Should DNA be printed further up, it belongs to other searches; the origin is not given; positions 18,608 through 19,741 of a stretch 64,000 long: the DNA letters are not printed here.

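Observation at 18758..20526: Lower-GC islet carrying a PD-(D/E)xK nuclease-like gene and an unknown partner, split by a nested REP palindrome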

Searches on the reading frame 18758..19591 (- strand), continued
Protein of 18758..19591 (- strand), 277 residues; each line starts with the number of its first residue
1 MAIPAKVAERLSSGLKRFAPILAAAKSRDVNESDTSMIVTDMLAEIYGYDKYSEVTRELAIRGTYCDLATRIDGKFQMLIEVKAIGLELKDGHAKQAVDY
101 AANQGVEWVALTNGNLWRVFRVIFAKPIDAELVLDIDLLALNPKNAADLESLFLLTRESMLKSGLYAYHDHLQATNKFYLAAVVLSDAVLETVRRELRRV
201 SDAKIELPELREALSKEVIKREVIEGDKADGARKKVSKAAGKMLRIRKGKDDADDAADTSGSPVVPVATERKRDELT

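Call 18: find_encoding_contigs(protein=P0078, flank=8000, max_places=3)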
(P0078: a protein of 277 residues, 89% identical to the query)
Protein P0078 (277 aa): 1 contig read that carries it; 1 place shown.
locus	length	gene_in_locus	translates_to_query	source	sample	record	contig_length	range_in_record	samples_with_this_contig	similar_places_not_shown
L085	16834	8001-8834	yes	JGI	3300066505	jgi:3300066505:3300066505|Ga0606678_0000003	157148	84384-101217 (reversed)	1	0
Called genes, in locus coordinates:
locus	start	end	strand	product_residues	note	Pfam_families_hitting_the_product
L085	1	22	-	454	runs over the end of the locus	PF00120:Gln-synt_C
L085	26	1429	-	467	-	PF00171:Aldedh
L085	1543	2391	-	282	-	PF00892:EamA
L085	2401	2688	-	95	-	-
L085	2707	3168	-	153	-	PF00072:Response_reg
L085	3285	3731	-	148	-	PF00072:Response_reg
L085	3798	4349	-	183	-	PF00857:Isochorismatase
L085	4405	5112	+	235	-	PF13302:Acetyltransf_3, PF00583:Acetyltransf_1, PF13508:Acetyltransf_7 (weak)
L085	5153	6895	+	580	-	-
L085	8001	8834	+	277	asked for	PF13588:HSDR_N_2 (weak)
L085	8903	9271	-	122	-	-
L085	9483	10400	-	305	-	PF00389:2-Hacid_dh, PF02826:2-Hacid_dh_C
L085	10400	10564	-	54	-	-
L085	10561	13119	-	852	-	PF02985:HEAT (faint), PF03130:HEAT_PBS (faint), PF13513:HEAT_EZ (faint), PF12717:Cnd1 (faint), PF13646:HEAT_2, PF01602:Adaptin_N (weak), PF13646:HEAT_2, PF00160:Pro_isomerase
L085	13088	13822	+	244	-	PF00005:ABC_tran, PF13191:AAA_16 (weak), PF13304:AAA_21 (faint)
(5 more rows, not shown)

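Call 19: search_solved_structures(query=window:18758-19591:-, max_evalue=10, show_alignments=2)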
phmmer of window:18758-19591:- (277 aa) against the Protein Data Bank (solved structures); distinct sequences matched with E-value up to 10: 4.
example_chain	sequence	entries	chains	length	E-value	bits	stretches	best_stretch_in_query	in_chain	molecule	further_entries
7pzy_0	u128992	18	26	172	0.39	13.5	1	49-98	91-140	60S ribosomal protein L20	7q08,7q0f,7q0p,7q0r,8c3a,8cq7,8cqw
6snt_at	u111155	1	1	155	2.2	11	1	191-247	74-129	60S ribosomal protein L24-A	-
6t7i_LW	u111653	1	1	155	5.3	9.7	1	191-247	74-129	60S ribosomal protein L24-B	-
6t4q_LW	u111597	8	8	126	7.2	9.3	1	191-242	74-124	60S ribosomal protein L24-A | RPL24A isoform 1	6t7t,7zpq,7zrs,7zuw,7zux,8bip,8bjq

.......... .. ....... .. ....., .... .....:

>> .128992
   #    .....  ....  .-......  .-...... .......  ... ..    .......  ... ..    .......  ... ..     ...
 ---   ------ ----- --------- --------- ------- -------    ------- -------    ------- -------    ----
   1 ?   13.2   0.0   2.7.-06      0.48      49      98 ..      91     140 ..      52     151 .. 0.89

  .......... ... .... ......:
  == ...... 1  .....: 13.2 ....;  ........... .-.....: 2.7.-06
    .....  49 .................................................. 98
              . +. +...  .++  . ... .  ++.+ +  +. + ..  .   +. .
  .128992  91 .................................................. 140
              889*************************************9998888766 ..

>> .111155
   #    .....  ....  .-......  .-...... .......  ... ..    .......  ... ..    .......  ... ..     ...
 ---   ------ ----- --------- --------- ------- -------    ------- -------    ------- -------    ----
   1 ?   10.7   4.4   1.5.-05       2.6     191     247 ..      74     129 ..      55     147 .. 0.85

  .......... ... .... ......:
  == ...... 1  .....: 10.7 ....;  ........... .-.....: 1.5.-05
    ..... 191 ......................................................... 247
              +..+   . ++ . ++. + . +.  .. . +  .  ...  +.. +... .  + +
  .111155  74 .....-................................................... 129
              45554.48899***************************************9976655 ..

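Call 21: search_protein_families(library=phrogs, proteins=[window:18758-19591:-], max_evalue=0.1)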
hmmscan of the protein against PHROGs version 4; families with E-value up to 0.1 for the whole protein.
window:18758-19591:- (277 aa): 3 families
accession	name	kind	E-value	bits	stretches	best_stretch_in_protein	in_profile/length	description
phrog_17239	-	unknown function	6.8e-89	298.6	1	1-247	2-249/259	-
phrog_14719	-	unknown function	4.8e-07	29.2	1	95-146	113-165/833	-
phrog_4225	-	DNA, RNA and nucleotide metabolism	1.4e-06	28.6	1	62-150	62-150/357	endonuclease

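Call 22: search_dna_similar(query=window:18758-19591:-, collection=phages, mode=protein, max_rows=25)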
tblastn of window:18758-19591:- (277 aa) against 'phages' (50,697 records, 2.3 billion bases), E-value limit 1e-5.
Records with a match: 1; places in all: 1; records where one place covers at least 80% of the query: 1.
Best place of each record, by identity: <60% 1.
By first word of the organism name: Thermus 1.
By host as written in the record: Thermus thermophilus HB8 1.
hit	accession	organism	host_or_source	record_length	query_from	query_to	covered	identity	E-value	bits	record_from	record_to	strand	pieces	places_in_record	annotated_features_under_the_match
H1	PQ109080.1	Thermus phage Riverbug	Thermus thermophilus HB8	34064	1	250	90%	39.0%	5e-51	185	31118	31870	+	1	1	restriction endonuclease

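Call 23: search_dna_similar(query=window:18758-19591:-, collection=plasmids, mode=protein, max_rows=25)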
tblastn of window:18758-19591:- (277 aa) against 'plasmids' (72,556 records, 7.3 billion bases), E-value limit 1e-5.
Records with a match: 7; places in all: 8; records where one place covers at least 80% of the query: 6.
Best place of each record, by identity: <60% 7.
By first word of the organism name: Leptospira 6; Arthrobacter 1.
By predicted mobility (MOB-suite, as given by PLSDB): non-mobilizable 7.
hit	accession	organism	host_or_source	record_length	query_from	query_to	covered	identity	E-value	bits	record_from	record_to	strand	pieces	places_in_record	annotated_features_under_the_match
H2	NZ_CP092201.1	Leptospira weilii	Homo sapiens,blood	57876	1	245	88%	54.1%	6e-81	272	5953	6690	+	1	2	type I restriction enzyme HsdR N-terminal domain-containing protein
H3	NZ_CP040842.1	Leptospira weilii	Canis lupus familiaris,urine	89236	1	245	88%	54.1%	6e-81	272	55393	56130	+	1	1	type I restriction enzyme HsdR N-terminal domain-containing protein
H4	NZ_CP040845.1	Leptospira weilii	Canis lupus familiaris,urine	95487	1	245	88%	54.1%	6e-81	272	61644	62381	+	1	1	type I restriction enzyme HsdR N-terminal domain-containing protein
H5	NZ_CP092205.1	Leptospira weilii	Homo sapiens,blood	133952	1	245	88%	54.1%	6e-81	272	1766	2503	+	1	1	type I restriction enzyme HsdR N-terminal domain-containing protein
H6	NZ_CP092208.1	Leptospira weilii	Homo sapiens,blood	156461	1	245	88%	54.1%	6e-81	272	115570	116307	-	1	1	type I restriction enzyme HsdR N-terminal domain-containing protein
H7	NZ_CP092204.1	Leptospira weilii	Homo sapiens,blood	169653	1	245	88%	54.1%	6e-81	272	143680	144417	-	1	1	type I restriction enzyme HsdR N-terminal domain-containing protein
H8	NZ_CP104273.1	Arthrobacter sp. zg-Y1110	Marmot,single cell,intestinal contents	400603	13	187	63%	35.8%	4e-29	123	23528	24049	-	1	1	type I restriction enzyme HsdR N-terminal domain-containing protein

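Call 24: get_annotated_region(hit=H3, flank=6000)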
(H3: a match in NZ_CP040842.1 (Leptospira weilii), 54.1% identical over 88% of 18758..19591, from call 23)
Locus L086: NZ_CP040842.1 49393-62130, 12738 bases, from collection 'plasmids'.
description: Leptospira weilii strain CUDO6 plasmid pDO6, complete sequence
organism: Leptospira weilii (NCBI taxid 28184)
taxonomy: Bacteria; Spirochaetota; Spirochaetia; Leptospirales; Leptospiraceae; Leptospira; Leptospira weilii
host: -; source: Canis lupus familiaris,urine; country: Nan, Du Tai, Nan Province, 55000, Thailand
typing (MOB-suite, as given by PLSDB): non-mobilizable
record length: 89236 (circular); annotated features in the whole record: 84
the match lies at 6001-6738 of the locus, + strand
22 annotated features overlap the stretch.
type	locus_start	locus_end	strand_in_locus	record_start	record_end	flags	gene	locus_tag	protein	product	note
CDS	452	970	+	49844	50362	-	-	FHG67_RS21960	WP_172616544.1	hypothetical protein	-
CDS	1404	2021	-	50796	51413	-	-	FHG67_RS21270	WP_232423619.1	hypothetical protein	-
CDS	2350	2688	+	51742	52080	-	-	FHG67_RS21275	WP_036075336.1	hypothetical protein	-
CDS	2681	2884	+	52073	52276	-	-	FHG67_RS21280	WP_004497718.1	hypothetical protein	-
CDS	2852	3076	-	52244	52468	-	-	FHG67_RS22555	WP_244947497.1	transposase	-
CDS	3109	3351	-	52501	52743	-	-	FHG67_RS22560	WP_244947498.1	transposase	GO:0006313 - DNA transposition [Evidence IEA]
CDS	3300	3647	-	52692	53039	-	-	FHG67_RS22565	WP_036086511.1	IS5 family transposase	-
CDS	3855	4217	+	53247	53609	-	-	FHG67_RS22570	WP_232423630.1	hypothetical protein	-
CDS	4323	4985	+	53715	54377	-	-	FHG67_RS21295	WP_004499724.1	hypothetical protein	-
CDS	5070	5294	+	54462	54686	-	-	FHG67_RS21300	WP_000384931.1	DUF433 domain-containing protein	-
CDS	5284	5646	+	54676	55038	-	-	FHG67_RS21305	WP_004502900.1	DUF5615 family PIN-like protein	-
CDS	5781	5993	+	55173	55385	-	-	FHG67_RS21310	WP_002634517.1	hypothetical protein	-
CDS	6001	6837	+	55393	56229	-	-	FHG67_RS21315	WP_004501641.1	type I restriction enzyme HsdR N-terminal domain-containing protein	-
CDS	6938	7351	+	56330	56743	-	-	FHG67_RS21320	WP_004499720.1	hypothetical protein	-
CDS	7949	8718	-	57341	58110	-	-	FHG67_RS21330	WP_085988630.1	IS5 family transposase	-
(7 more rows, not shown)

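Call 25: get_annotated_region(hit=H1, flank=5000)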
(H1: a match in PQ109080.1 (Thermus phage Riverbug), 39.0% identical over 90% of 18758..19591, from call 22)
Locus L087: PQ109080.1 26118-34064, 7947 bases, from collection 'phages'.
description: Thermus phage Riverbug, complete genome.
organism: Thermus phage Riverbug (NCBI taxid 3289880)
taxonomy: Viruses
host: Thermus thermophilus HB8; source: hot spring; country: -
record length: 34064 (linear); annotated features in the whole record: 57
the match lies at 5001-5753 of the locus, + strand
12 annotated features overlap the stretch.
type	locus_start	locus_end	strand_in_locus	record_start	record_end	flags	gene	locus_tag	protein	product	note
CDS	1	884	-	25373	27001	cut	-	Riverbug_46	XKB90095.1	DNA helicase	-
CDS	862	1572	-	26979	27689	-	-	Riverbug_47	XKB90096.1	primase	-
CDS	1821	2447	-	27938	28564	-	-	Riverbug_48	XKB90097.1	hypothetical protein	-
CDS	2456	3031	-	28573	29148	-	-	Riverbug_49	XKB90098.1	hypothetical protein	-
CDS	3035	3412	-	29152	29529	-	-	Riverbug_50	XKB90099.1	antitermination protein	-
CDS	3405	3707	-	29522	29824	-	-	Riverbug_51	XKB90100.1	hypothetical protein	-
CDS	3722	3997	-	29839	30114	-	-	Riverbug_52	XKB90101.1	excisionase and transcriptional regulator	-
CDS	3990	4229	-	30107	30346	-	-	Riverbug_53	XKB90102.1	transcriptional regulator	-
CDS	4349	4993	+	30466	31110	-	-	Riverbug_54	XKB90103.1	LexA-like regulator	-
CDS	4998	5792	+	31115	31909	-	-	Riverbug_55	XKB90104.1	restriction endonuclease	-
CDS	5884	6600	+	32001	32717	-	-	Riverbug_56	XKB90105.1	periplasmic domain protein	-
CDS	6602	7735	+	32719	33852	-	-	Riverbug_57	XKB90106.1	integrase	-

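Call 27: find_homologous_proteins(query=L087:4998-5792:+)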
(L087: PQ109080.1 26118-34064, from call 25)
Query L087:4998-5792:+ (264 aa): 727 proteins with E <= 0.001 among 1987 candidates; the best 120 are listed.
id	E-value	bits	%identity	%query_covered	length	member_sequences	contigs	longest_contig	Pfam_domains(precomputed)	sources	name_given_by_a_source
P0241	3.8e-163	559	100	100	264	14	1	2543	PF13588.13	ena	-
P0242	9.9e-132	456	82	93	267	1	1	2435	PF13588.13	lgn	-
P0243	2.3e-131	455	81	100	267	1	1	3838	PF04313.21,PF13588.13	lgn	-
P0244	4.6e-68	247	48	95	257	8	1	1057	PF13588.13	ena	-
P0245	4.7e-68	247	45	92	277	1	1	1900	PF13588.13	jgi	-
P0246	6.9e-68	247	48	95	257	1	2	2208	PF13588.13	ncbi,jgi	jgi:hypothetical protein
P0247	1.6e-67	246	48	89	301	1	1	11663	PF13588.13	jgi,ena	-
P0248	1.9e-67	245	47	98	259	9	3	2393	PF13588.13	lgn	-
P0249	3.3e-67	245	47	95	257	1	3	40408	PF13588.13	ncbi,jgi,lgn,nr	ncbi:MAG: type I restriction enzyme HsdR N-terminal domain-containing protein [Betaproteobacteria ba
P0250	1.9e-66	242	44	100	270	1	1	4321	PF13588.13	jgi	jgi:type I restriction and modification enzyme subunit R-like protein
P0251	2.1e-66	242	42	99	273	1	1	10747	PF13588.13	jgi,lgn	jgi:predicted type IV restriction endonuclease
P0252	2.4e-66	242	46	96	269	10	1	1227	PF13588.13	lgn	-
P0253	7.1e-66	240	47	92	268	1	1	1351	PF13588.13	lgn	-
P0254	3.3e-65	238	46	96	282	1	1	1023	PF13588.13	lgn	-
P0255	3.9e-65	238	45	97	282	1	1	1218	PF13588.13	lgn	-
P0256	4.5e-65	238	44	96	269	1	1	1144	PF13588.13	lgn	-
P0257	4.5e-65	238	45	94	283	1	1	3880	PF13588.13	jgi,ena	-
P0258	4.7e-65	238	47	88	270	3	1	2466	PF13588.13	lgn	-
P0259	5.0e-65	238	45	100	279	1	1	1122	PF13588.13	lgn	-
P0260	5.0e-65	238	43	99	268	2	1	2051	PF13588.13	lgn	-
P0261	5.2e-65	237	47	88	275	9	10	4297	PF13588.13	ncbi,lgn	-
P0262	5.4e-65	237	44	96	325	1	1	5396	PF13588.13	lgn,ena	-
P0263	5.7e-65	237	46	99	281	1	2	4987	PF13588.13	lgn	-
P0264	5.8e-65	237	44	93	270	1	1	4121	PF13588.13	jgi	-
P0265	5.8e-65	237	44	100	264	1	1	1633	PF13588.13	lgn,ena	-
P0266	9.0e-65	237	44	99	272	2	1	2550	PF13588.13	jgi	jgi:hypothetical protein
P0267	1.1e-64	236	46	92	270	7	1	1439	PF13588.13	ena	-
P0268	1.2e-64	236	45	94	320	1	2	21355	PF13588.13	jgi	jgi:hypothetical protein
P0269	1.2e-64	236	47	86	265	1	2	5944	PF13588.13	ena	-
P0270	1.2e-64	236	47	95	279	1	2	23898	PF13588.13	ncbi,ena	-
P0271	1.3e-64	236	47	88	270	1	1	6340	PF13588.13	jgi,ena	-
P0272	1.3e-64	236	43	99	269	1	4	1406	PF13588.13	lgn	-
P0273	1.4e-64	236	44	100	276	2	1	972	PF13588.13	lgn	-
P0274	1.4e-64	236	44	99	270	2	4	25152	PF13588.13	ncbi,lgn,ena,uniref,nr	ncbi:type I restriction enzyme HsdR N-terminal domain-containing protein [Nitrosomonas sp.]|uniref:t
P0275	1.5e-64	236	43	98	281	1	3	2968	PF13588.13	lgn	-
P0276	1.6e-64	236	45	94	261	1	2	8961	PF13588.13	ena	-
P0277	1.6e-64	236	44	99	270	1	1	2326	PF13588.13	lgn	-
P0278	1.6e-64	236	46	88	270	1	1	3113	PF13588.13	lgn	-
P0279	1.7e-64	236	46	91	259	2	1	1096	PF13588.13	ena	-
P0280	1.7e-64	236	47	88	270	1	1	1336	PF13588.13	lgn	-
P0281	1.8e-64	236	45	97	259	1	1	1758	PF13588.13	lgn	-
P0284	2.2e-64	235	40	98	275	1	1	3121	PF13588.13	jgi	jgi:predicted type IV restriction endonuclease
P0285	2.5e-64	235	44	96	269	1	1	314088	PF13588.13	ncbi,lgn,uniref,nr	ncbi:type I restriction enzyme HsdR N-terminal domain-containing protein [Stenotrophomonas sp.]|unir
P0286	3.1e-64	235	47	94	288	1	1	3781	PF13588.13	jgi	jgi:hypothetical protein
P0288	4.3e-64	234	44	99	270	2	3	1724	PF13588.13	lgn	-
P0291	5.0e-64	234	44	96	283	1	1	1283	PF13588.13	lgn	-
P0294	6.8e-64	234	44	100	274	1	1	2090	PF13588.13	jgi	-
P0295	7.6e-64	234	43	100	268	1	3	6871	PF13588.13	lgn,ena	-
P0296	8.2e-64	234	44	97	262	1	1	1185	PF13588.13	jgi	jgi:hypothetical protein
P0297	8.3e-64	234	43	99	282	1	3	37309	PF13588.13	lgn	-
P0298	8.3e-64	234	43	96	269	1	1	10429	PF13588.13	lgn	-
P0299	8.5e-64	233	48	86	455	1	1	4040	PF13588.13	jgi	jgi:predicted type IV restriction endonuclease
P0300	1.0e-63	233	47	95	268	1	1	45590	PF13588.13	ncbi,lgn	-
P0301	1.0e-63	233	46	84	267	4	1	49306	PF13588.13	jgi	jgi:hypothetical protein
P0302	1.1e-63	233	44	96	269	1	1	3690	PF13588.13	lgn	-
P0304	1.1e-63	233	44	95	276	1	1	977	PF13588.13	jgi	jgi:hypothetical protein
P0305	1.3e-63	233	40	100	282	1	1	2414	PF13588.13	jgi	jgi:predicted type IV restriction endonuclease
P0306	1.3e-63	233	47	88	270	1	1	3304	PF13588.13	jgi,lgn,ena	-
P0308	1.5e-63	233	47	88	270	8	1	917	PF13588.13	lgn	-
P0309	1.7e-63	233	44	91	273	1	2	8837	PF13588.13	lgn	-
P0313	1.8e-63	232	44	98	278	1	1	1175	PF13588.13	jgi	jgi:exopolyphosphatase/pppGpp-phosphohydrolase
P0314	1.8e-63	232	45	88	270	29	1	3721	PF13588.13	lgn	-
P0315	2.2e-63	232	46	100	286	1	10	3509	PF13588.13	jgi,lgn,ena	-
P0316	2.4e-63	232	43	100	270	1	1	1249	PF13588.13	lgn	-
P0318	2.8e-63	232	42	98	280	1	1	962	PF13588.13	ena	-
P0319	3.0e-63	232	44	99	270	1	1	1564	PF13588.13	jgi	jgi:hypothetical protein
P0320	3.1e-63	232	44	100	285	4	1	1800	PF13588.13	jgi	-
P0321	3.2e-63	232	42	100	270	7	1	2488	PF13588.13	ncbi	-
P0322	3.6e-63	231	46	86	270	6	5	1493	PF13588.13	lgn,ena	-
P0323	3.8e-63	231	44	99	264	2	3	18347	PF13588.13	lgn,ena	-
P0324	3.8e-63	231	44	99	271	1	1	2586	PF13588.13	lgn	-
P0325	3.9e-63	231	45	94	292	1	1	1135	PF13588.13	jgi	jgi:predicted type IV restriction endonuclease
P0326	4.1e-63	231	44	94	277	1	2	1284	PF13588.13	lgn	-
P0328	4.5e-63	231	46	88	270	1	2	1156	PF13588.13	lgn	-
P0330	5.0e-63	231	46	88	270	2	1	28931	PF13588.13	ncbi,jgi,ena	ncbi:MAG: restriction endonuclease subunit R [Sterolibacterium sp.]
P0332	6.2e-63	231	42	100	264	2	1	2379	PF13588.13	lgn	-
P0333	6.3e-63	231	44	98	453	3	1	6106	PF13588.13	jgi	jgi:hypothetical protein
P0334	6.8e-63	231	46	88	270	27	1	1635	PF13588.13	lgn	-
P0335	6.9e-63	231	45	100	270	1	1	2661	PF13588.13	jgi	jgi:predicted type IV restriction endonuclease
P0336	7.1e-63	230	45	87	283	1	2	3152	PF13588.13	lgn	-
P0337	7.1e-63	230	43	99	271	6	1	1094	PF13588.13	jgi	jgi:hypothetical protein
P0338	7.6e-63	230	42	98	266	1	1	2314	PF13588.13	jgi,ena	jgi:hypothetical protein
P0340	9.7e-63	230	49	89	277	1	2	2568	PF13588.13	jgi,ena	jgi:hypothetical protein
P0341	1.0e-62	230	43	95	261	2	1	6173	PF13588.13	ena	-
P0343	1.3e-62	230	44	88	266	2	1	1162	PF13588.13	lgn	-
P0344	1.3e-62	230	45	99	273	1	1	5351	PF13588.13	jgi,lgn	jgi:predicted type IV restriction endonuclease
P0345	1.4e-62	229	43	98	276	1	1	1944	PF13588.13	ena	-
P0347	1.5e-62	229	44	96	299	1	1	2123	PF13588.13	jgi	jgi:hypothetical protein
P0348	1.6e-62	229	44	99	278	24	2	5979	PF13588.13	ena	-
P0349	1.6e-62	229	43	98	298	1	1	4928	PF13588.13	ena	-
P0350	1.7e-62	229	43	100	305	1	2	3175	PF13588.13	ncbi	-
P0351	1.7e-62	229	45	94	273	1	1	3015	PF13588.13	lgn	-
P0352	1.7e-62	229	43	98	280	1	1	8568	PF13588.13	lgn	-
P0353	1.7e-62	229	44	95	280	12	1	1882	PF13588.13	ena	-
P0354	1.7e-62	229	45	88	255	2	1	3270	PF13588.13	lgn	-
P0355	1.8e-62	229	44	95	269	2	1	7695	PF13588.13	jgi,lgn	jgi:predicted type IV restriction endonuclease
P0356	1.9e-62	229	43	95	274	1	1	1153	PF13588.13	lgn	-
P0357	2.0e-62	229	44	98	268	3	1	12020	PF13588.13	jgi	jgi:hypothetical protein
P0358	2.0e-62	229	43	98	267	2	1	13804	PF13588.13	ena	-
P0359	2.1e-62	229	49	89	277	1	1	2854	PF13588.13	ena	-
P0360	2.2e-62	229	45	96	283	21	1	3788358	PF13588.13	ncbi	ncbi:hypothetical protein [Rhodanobacter sp. UC4451_H18]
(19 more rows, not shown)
